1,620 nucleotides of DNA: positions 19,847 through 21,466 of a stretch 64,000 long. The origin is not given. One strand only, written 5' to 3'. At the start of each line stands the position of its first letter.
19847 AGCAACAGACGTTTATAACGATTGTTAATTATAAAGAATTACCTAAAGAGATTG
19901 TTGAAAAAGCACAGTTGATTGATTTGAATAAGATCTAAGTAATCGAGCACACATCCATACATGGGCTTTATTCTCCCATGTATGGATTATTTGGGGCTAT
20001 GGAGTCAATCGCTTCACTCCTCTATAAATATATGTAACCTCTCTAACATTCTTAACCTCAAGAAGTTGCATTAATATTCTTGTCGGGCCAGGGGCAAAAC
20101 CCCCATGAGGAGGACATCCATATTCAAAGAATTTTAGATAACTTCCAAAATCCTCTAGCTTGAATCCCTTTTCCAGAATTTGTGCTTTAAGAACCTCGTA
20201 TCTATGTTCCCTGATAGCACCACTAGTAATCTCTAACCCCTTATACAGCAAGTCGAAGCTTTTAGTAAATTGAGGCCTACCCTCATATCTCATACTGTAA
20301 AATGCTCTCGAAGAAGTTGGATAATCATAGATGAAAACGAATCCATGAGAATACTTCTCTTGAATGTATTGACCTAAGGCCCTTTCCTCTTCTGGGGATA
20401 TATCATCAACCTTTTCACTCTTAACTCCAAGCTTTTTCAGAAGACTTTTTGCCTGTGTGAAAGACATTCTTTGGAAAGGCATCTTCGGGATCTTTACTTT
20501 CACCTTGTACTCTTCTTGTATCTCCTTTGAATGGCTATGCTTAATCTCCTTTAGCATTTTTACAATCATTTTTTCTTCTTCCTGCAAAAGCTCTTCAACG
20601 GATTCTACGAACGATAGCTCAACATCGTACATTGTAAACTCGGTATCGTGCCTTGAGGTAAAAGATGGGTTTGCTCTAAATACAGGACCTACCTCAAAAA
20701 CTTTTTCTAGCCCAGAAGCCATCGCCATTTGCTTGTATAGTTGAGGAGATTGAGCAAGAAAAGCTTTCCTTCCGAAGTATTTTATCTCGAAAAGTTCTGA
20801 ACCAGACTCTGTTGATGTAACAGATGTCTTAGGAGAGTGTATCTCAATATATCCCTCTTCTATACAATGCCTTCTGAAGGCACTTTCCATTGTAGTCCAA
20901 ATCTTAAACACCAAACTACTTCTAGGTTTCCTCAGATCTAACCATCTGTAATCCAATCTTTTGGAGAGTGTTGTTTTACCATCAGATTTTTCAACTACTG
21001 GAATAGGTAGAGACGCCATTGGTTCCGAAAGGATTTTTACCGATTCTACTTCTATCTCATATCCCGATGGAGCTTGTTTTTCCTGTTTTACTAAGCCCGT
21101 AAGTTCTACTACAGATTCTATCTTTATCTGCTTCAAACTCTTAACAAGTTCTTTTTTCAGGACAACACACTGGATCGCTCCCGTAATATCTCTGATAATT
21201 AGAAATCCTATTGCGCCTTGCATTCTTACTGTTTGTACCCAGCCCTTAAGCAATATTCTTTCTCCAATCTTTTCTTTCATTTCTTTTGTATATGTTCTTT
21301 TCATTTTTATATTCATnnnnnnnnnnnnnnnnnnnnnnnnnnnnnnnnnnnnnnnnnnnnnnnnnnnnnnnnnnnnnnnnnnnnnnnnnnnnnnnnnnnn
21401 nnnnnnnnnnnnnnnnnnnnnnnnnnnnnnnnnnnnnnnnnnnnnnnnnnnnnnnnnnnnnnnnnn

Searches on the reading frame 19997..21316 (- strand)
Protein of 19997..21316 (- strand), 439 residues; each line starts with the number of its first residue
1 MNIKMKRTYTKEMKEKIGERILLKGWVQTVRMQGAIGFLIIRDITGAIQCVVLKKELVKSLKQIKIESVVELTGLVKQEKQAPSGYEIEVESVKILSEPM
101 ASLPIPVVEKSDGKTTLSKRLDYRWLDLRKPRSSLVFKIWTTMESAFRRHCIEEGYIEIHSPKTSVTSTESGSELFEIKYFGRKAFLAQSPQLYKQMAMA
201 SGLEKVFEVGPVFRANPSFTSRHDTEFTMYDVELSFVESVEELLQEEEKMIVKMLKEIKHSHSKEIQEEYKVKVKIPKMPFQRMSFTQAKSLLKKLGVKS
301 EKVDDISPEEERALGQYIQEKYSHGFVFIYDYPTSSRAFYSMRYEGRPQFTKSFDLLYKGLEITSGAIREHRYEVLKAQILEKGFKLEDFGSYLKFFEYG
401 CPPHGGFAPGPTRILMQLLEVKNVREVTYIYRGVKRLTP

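Call 8: search_protein_families(library=ncbifam, proteins=[window:19997-21316:-])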
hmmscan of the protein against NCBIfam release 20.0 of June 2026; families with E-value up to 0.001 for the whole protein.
window:19997-21316:- (439 aa): 17 families
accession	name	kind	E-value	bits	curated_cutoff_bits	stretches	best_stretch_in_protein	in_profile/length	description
NF003483.0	PRK05159.1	equivalog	3.9e-150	500.6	353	1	5-439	3-438/438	aspartate--tRNA(Asn) ligase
TIGR00458.1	aspS_nondisc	equivalog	1.2e-122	410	368.4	1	12-439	5-428/428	aspartate--tRNA(Asn) ligase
NF003037.0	PRK03932.1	equivalog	1.5e-74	251.6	414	1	12-436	8-448/451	asparagine--tRNA ligase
TIGR00457.1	asnS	equivalog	4.2e-70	236.8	342.6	1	10-437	8-453/455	asparagine--tRNA ligase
NF001750.0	PRK00476.1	equivalog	2.2e-61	207.9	443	2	6-286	5-279/590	aspartate--tRNA ligase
TIGR00459.1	aspS_bact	equivalog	5e-55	186.9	373.85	2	5-283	2-276/586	aspartate--tRNA ligase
NF005052.0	PRK06462.1-1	equivalog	3.6e-39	134.8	368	1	106-427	18-340/353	asparagine synthetase A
NF001756.1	PRK00484.1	subfamily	7.6e-33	113.9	468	1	8-428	41-480/488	lysine--tRNA ligase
NF009460.0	PRK12820.1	equivalog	1e-31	109.8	1379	2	14-255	31-291/723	bifunctional aspartyl-tRNA synthetase/aspartyl/glutamyl-tRNA amidotransferase subunit C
TIGR00499.1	lysS_bact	equivalog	1.1e-29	103.5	427.6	1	9-428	44-487/496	lysine--tRNA ligase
NF005054.0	PRK06462.1-4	equivalog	3e-26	92.2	309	1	123-428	11-306/318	asparagine synthetase A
TIGR00462.1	genX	equivalog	5.5e-19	68.7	286.9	1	142-428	6-302/304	EF-P lysine aminoacylase EpmA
NF002821.0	PRK02983.1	equivalog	1e-17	63.5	742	1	6-427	647-1092/1102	bifunctional lysylphosphatidylglycerol synthetase/lysine--tRNA ligase LysX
NF009101.0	PRK12445.1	subfamily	5.4e-17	61.5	1026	1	23-428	70-496/505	lysine--tRNA ligase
NF006828.0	PRK09350.1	equivalog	5.7e-15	55.4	264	1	146-429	25-319/325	elongation factor P--(R)-beta-lysine ligase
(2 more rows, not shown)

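Call 10: find_homologous_proteins(query=window:19997-21316:-, max_evalue=1e-50)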
Query window:19997-21316:- (439 aa): 7936 proteins with E <= 1e-50 among 8000 candidates; the best 120 are listed.
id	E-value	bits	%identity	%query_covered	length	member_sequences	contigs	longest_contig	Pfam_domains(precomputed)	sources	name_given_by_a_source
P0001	9.9e-283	955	100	99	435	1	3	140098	PF01336.32,PF00152.26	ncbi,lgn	-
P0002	3.5e-226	769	77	99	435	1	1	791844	PF01336.32,PF00152.26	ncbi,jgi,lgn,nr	ncbi:aspartate--tRNA(Asn) ligase [Candidatus Dojkabacteria bacterium]|jgi:aspartyl-tRNA synthetase|n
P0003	1.6e-222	757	76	99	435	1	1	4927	PF01336.32,PF00152.26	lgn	-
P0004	7.3e-221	752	75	99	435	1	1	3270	PF01336.32,PF00152.26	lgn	-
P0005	4.7e-219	746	75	99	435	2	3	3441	PF01336.32,PF00152.26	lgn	-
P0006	3.5e-214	730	71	99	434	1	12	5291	PF01336.32,PF00152.26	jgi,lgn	jgi:aspartyl-tRNA synthetase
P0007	1.4e-212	725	72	99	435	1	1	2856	PF01336.32,PF00152.26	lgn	-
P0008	4.2e-211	720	72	99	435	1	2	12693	PF01336.32,PF00152.26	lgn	-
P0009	5.4e-208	709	71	99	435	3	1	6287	PF01336.32,PF00152.26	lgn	-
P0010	6.0e-208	709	72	99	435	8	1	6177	PF01336.32,PF00152.26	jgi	jgi:nondiscriminating aspartyl-tRNA synthetase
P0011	7.1e-201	686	78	88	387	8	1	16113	PF00152.26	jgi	jgi:aspartyl-tRNA synthetase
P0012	4.6e-191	654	64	99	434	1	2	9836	PF01336.32,PF00152.26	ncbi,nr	ncbi:MAG TPA: aspartate--tRNA(Asn) ligase [Candidatus Dojkabacteria bacterium]|nr:aspartate--tRNA(As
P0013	1.2e-190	652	74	87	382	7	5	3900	PF00152.26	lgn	-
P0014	1.1e-187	642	65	99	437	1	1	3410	PF01336.32,PF00152.26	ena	-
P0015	1.5e-187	642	65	99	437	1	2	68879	PF01336.32,PF00152.26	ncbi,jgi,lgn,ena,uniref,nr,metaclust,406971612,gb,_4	ncbi:MAG: hypothetical protein ACD_24C00408G0004 [uncultured bacterium]|uniref:Aspartate--tRNA(Asp/A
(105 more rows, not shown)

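Call 13: find_encoding_contigs(protein=P0002, flank=3000, max_places=3)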
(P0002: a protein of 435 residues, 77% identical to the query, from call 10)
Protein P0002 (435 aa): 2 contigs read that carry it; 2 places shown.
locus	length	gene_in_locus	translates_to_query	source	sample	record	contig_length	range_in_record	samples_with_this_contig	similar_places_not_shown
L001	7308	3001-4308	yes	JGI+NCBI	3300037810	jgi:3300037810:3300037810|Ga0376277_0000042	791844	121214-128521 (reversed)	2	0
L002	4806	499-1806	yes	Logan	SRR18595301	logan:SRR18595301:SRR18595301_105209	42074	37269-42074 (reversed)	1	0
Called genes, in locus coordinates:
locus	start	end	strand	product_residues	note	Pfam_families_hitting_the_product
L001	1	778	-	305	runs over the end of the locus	PF13421:Band_7_1, PF01145:Band_7 (weak)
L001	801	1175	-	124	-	PF12732:YtxH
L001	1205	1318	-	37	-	-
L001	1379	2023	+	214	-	PF01351:RNase_HII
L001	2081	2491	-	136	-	PF02452:PemK_toxin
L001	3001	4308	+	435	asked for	PF01336:tRNA_anti-codon, PF00152:tRNA-synt_2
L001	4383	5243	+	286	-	PF03167:UDG (weak)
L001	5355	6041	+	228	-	-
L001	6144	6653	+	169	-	PF00857:Isochorismatase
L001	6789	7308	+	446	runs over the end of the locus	PF00188:CAP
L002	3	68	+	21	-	?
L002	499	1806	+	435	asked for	PF01336:tRNA_anti-codon, PF00152:tRNA-synt_2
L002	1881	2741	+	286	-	PF03167:UDG (weak)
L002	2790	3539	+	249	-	-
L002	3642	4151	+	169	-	PF00857:Isochorismatase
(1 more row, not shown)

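Call 17: find_related_loci(query=A1, collection=genome_contigs, flank=2500)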
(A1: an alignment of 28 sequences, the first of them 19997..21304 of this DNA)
Query A1 (435 aa) in genome_contigs; peptide patterns used: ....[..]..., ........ (x = any residue, [..] = any of these).
600 stretches matched a pattern (row limit reached: there are more); 594 encode a relative of the query (tblastn E <= 1e-3); the best 80 are kept; 80 distinct loci.
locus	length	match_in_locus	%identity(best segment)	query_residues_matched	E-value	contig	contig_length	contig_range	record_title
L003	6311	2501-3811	59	1-435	0e+0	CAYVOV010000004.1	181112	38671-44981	MAG TPA_asm: uncultured Dehalococcoidales bacterium isolate binchicken_co178_22 genome assembly, contig: NODE_141_length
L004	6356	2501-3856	53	1-435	2e-158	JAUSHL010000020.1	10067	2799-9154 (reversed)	MAG: Candidatus Daviesbacteria bacterium isolate E14_metabat.bin.192 E14_k141_66843, whole genome shotgun sequence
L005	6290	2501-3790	51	1-435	2e-147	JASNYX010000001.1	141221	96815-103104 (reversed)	MAG: Patescibacteria group bacterium isolate PATE-7 HKU-EGSB-PATE-7_1, whole genome shotgun sequence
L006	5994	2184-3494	49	2-435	1e-145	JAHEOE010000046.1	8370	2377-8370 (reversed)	MAG: Candidatus Paceibacterota bacterium isolate BinSanityLC-kmean-bin_24-bin_0-refined_5 c_000008886561, whole genome s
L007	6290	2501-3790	50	1-435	2e-139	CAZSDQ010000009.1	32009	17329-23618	MAG TPA_asm: uncultured Candidatus Saccharibacteria bacterium isolate binchicken_co117_468 genome assembly, contig: NODE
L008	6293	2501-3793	48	1-435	5e-139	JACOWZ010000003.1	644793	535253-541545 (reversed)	MAG: Candidatus Colwellbacteria bacterium isolate NC_groundwater_140_Ag_S-0.1um_43_21 S4_GD2017_2_S1_scaffold_1, whole g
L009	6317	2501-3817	47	1-435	1e-134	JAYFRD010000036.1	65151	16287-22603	MAG: Anaerolineaceae bacterium isolate CA_64 c_CA_000000016249, whole genome shotgun sequence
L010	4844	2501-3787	48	7-435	4e-134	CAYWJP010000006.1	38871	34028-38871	MAG TPA_asm: uncultured Bdellovibrionales bacterium isolate binchicken_co181_601 genome assembly, contig: NODE_1264_leng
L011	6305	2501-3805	49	1-435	1e-133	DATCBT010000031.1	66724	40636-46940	MAG TPA_asm: Solirubrobacteraceae bacterium isolate SMAG_U7680 k141_375826, whole genome shotgun sequence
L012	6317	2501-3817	46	1-435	4e-133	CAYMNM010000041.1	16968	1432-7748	MAG TPA_asm: uncultured Anaerolineaceae bacterium isolate SRP294416_co1_420 genome assembly, contig: NODE_6842_length_16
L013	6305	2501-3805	47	1-435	5e-133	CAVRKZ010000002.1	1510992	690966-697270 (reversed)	MAG: uncultured Solirubrobacteraceae bacterium isolate MFD01248.bin.2.17 genome assembly, contig: contig_17333, whole ge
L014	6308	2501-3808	47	1-435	6e-131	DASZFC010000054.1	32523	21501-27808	MAG TPA_asm: Solirubrobacteraceae bacterium isolate SMAG_U6511 k141_2501165, whole genome shotgun sequence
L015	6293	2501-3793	48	9-435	8e-131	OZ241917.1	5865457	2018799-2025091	MAG: Candidatus Latescibacterota bacterium isolate 5e8d6608-c5e3-4027-8d72-793febe4c990 genome assembly, chromosome: 1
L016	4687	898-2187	46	1-435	4e-131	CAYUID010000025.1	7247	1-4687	MAG TPA_asm: uncultured Candidatus Saccharibacteria bacterium isolate SRP273308_co1_430 genome assembly, contig: NODE_17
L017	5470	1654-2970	45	1-435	4e-130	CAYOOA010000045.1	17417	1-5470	MAG TPA_asm: uncultured Anaerolineaceae bacterium isolate SRP216815_co1_131 genome assembly, contig: NODE_3907_length_17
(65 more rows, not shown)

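Call 18: find_related_loci(query=window:19997-21304:-, collection=metagenome_contigs, flank=1500)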
Query window:19997-21304:- (435 aa) in metagenome_contigs; peptide patterns used: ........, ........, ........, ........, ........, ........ (x = any residue, [..] = any of these).
201 stretches matched a pattern; 112 encode a relative of the query (tblastn E <= 1e-3); the best 80 are kept; 80 distinct loci.
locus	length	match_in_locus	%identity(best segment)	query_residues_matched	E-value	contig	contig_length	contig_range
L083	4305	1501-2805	77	1-435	0e+0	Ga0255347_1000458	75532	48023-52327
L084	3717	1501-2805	75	1-435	0e+0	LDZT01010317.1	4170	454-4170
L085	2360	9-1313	72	1-435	0e+0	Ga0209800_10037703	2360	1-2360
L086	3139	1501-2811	63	1-435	0e+0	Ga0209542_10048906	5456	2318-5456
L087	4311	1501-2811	63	1-435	0e+0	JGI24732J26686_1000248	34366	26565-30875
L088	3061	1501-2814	63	1-435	0e+0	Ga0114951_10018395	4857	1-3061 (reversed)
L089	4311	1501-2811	61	1-435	0e+0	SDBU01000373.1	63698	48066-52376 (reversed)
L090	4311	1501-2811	62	1-435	0e+0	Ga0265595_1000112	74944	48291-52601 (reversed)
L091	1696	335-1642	63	1-435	0e+0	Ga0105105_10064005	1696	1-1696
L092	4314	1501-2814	64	1-435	0e+0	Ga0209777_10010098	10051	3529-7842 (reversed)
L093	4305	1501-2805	61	1-433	0e+0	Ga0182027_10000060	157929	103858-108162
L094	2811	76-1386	61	1-435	0e+0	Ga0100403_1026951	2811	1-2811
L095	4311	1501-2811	60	1-435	0e+0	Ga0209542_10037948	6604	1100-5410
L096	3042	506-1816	61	1-435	0e+0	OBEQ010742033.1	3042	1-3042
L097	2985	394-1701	64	1-435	0e+0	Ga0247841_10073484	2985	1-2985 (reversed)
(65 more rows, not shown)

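Call 51: search_solved_structures(query=window:19997-21304:-, max_evalue=1e-30, show_alignments=3)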
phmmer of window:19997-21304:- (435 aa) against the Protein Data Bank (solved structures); distinct sequences matched with E-value up to 1e-30: 30.
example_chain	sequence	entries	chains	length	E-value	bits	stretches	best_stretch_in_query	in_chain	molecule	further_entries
3nel_A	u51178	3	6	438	1.3e-103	350.7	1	4-435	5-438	Aspartyl-tRNA synthetase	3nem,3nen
1b8a_A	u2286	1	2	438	4.9e-102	345.4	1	4-435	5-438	PROTEIN (ASPARTYL-TRNA SYNTHETASE)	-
1wyd_A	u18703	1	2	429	8.3e-87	295.3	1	11-435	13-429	hypothetical aspartyl-tRNA synthetase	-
1n9w_A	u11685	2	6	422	1.5e-79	271.4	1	3-435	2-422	aspartyl-tRNA synthetase 2 | Non-discriminating and archaeal-type aspartyl-tRNA synthetase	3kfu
6iy6_A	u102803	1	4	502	4.9e-70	240.1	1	11-435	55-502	Aspartate--tRNA ligase, cytoplasmic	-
4j15_A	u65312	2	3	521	5.6e-70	239.9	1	11-435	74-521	Aspartate--tRNA ligase, cytoplasmic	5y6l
3i7f_A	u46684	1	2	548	8.9e-70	239.2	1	110-435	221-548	Aspartyl-tRNA synthetase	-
1eov_A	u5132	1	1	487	7.9e-68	232.8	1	14-435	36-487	ASPARTYL-TRNA SYNTHETASE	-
1asy_A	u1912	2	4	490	8.1e-68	232.8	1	14-435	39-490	ASPARTYL-tRNA SYNTHETASE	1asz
6od8_A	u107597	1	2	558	9.4e-66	226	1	11-294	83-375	Putative aspartyl-tRNA synthetase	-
1x54_A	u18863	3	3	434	1e-63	219.3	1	2-434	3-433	Asparaginyl-tRNA synthetase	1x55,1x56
9w9e_A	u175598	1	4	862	4.9e-63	217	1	12-434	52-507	Aspartate--tRNA ligase, cytoplasmic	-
9w9f_A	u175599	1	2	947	6.3e-63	216.7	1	12-433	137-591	Aspartate--tRNA ligase, cytoplasmic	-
9w9g_A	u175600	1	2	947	2.8e-60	208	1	12-433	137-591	Aspartate--tRNA ligase, cytoplasmic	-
9m5m_A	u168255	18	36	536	1.4e-53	185.9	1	17-435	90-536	aspartate--tRNA ligase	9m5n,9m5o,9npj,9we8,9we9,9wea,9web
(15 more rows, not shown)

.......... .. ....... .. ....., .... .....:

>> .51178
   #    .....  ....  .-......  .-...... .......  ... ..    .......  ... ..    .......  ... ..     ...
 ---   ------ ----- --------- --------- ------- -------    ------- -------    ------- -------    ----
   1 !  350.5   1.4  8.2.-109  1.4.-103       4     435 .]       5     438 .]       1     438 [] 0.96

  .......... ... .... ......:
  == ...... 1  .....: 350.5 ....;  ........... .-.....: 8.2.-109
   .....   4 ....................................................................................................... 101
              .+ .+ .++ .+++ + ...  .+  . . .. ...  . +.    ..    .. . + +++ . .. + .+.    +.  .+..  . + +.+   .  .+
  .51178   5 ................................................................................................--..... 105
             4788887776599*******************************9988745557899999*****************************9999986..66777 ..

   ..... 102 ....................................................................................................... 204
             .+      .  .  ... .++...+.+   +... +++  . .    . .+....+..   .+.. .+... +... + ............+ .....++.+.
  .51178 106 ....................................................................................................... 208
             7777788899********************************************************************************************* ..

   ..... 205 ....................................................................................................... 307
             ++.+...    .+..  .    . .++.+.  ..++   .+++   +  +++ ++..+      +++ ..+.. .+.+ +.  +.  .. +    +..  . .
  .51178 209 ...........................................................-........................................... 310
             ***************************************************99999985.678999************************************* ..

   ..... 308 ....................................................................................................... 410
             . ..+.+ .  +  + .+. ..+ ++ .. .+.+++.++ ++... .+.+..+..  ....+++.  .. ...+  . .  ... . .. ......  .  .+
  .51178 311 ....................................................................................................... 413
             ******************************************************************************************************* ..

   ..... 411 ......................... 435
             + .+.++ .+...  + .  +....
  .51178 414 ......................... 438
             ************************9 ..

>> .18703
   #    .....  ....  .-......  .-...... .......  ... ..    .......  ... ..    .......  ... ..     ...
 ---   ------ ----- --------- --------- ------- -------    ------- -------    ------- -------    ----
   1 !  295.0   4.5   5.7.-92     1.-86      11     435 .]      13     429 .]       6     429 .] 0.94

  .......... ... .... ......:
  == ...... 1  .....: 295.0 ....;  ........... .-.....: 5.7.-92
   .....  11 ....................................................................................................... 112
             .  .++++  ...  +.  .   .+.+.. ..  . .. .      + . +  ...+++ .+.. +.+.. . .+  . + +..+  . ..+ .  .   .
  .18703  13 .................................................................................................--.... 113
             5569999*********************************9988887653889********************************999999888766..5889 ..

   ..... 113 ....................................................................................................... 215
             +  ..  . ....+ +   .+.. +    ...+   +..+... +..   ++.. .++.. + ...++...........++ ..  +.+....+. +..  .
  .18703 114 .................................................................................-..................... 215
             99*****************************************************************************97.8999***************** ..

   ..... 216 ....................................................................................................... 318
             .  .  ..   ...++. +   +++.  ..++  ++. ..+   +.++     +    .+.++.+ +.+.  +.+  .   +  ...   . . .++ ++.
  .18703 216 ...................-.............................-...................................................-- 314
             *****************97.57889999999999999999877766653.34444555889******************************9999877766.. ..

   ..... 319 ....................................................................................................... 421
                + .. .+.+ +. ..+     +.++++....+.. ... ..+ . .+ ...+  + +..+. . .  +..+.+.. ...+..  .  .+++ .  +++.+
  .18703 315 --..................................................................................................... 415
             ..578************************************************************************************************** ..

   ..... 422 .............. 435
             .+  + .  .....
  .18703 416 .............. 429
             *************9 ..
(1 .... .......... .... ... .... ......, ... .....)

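Call 69: list_cluster_members(proteins=[P0001, P0002])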
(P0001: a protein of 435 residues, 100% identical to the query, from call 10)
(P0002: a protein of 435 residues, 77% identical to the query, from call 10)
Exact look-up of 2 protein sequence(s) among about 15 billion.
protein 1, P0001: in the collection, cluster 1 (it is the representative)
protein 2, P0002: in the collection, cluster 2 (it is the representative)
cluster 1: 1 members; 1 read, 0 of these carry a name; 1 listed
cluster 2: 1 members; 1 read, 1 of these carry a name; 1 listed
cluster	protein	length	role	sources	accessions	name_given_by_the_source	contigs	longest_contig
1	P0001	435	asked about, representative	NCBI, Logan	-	-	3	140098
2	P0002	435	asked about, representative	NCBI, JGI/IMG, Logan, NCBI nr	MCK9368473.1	aspartate--tRNA(Asn) ligase [Candidatus Dojkabacteria bacterium] | aspartyl-tRNA synthetase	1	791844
